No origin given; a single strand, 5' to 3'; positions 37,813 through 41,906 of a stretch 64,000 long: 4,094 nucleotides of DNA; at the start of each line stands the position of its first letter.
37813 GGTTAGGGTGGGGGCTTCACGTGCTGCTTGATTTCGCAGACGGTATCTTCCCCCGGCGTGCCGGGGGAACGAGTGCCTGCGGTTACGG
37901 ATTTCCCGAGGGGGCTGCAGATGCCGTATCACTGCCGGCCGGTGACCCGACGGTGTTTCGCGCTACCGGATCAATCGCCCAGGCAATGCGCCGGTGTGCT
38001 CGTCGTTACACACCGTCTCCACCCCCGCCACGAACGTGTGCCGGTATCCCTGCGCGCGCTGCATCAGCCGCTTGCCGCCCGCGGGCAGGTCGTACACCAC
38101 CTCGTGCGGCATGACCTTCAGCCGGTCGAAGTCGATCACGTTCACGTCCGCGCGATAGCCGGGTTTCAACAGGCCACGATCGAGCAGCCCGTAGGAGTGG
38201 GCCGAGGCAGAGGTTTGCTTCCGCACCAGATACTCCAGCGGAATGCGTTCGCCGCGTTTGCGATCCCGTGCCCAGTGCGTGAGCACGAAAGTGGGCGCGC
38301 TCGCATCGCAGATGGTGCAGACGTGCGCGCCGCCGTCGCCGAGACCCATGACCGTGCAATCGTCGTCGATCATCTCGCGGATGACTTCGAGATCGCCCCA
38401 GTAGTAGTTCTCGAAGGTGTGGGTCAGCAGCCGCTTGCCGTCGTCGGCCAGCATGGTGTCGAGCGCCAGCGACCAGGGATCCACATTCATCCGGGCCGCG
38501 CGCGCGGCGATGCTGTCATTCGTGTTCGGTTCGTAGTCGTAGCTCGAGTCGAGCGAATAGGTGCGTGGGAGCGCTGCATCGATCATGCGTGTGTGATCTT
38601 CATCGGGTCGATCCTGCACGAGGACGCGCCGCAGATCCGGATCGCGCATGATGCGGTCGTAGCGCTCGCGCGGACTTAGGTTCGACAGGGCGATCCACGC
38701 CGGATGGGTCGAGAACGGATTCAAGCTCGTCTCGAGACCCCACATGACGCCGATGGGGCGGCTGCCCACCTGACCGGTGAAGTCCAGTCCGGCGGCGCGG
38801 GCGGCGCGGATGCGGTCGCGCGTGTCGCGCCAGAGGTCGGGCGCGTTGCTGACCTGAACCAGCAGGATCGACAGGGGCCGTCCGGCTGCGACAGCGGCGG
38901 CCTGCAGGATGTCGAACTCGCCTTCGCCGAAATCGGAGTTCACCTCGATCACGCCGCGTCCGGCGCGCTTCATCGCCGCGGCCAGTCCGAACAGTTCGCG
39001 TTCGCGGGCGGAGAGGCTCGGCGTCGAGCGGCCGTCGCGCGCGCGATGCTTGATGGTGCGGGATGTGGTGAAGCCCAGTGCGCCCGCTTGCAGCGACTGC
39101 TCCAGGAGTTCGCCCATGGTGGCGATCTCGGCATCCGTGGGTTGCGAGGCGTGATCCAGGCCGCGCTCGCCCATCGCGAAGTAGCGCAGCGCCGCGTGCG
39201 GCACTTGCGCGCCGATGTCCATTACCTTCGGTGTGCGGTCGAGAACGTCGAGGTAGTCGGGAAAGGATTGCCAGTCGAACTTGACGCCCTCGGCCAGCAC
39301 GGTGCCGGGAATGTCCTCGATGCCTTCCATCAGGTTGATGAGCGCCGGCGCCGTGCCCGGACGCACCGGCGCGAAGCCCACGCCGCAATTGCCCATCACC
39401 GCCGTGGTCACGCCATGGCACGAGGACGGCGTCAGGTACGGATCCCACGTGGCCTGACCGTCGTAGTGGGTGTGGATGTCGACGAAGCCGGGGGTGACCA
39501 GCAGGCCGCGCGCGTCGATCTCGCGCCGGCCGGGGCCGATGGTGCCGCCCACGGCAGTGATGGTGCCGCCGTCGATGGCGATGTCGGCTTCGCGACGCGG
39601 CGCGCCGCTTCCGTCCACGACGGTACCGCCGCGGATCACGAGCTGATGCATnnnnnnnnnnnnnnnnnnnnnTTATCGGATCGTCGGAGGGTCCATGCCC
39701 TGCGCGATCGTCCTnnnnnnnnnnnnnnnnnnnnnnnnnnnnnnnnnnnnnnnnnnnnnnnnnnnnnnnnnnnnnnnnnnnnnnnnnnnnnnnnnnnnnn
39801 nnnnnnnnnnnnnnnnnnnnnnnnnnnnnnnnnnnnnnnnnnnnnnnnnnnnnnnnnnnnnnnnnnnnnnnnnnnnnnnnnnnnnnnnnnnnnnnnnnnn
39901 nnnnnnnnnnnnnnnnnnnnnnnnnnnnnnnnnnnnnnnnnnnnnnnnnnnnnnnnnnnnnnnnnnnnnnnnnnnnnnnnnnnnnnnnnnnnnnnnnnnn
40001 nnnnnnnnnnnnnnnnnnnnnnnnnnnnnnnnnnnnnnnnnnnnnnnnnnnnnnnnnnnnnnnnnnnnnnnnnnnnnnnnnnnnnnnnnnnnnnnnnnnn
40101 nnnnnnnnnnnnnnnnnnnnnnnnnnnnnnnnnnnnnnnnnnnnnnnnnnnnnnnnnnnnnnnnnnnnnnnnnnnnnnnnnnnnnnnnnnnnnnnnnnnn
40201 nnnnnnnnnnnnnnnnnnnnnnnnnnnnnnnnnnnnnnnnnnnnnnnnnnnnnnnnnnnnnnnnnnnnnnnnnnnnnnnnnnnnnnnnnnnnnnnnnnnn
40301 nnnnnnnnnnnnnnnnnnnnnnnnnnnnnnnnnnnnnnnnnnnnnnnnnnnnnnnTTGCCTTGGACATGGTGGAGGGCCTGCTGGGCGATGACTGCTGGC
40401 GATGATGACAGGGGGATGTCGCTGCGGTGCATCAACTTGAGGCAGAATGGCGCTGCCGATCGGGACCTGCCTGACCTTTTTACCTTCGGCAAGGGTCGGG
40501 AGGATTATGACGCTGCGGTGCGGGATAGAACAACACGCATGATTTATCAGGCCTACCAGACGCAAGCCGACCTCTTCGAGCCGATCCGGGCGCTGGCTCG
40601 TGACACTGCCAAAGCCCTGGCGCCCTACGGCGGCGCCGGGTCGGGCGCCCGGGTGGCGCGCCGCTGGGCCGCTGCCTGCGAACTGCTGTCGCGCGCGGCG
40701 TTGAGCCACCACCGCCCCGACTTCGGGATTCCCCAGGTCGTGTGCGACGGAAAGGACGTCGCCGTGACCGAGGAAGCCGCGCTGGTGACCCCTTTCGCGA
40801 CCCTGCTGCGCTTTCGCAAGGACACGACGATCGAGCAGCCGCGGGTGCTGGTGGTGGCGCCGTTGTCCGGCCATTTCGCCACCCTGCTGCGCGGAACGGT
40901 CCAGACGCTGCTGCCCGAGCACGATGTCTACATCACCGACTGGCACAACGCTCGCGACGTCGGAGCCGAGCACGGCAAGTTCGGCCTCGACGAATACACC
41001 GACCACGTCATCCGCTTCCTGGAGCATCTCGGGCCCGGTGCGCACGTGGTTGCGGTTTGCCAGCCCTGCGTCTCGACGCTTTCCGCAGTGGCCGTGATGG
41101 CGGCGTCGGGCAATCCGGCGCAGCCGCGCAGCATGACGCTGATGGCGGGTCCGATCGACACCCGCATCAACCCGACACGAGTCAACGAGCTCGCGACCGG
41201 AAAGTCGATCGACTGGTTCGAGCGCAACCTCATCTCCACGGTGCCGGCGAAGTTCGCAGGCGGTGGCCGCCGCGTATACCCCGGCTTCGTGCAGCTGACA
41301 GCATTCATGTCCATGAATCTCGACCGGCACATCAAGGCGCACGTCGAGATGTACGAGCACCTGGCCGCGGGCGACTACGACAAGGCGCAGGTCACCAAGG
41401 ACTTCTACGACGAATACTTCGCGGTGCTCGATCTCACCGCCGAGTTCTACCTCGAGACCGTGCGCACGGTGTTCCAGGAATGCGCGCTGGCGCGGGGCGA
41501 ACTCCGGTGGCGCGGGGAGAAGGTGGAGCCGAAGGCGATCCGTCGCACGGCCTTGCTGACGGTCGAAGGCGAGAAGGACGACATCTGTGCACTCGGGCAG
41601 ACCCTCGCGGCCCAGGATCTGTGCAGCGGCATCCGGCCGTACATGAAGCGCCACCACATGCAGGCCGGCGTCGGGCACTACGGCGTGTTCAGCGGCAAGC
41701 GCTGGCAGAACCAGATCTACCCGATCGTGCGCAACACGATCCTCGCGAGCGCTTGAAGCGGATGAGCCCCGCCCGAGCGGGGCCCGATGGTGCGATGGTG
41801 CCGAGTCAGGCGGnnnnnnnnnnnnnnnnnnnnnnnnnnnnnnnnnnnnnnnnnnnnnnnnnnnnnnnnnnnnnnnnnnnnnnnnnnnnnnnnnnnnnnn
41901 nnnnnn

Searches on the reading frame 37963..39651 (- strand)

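Call 60: search_protein_families(library=pfam, proteins=[window:37963-39651:-], max_evalue=0.00001)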
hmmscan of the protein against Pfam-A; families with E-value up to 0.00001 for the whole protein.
window:37963-39651:- (562 aa): 2 families
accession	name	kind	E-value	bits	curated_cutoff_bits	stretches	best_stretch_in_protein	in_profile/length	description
PF07969.17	Amidohydro_3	-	1.1e-48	167.3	29.7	1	43-545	1-470/472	Amidohydrolase family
PF01979.26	Amidohydro_1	-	2.8e-06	27.2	25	0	464-510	275-321/345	Amidohydrolase family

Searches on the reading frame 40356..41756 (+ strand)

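Call 60: search_protein_families(library=pfam, proteins=[window:40356-41756:+], max_evalue=0.00001)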
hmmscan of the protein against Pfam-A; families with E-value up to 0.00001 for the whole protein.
window:40356-41756:+ (466 aa): 1 family
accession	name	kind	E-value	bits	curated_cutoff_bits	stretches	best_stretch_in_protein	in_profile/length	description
PF06850.17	PHB_depo_C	-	3e-94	314.6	27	1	264-462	1-199/203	PHB de-polymerase C-terminus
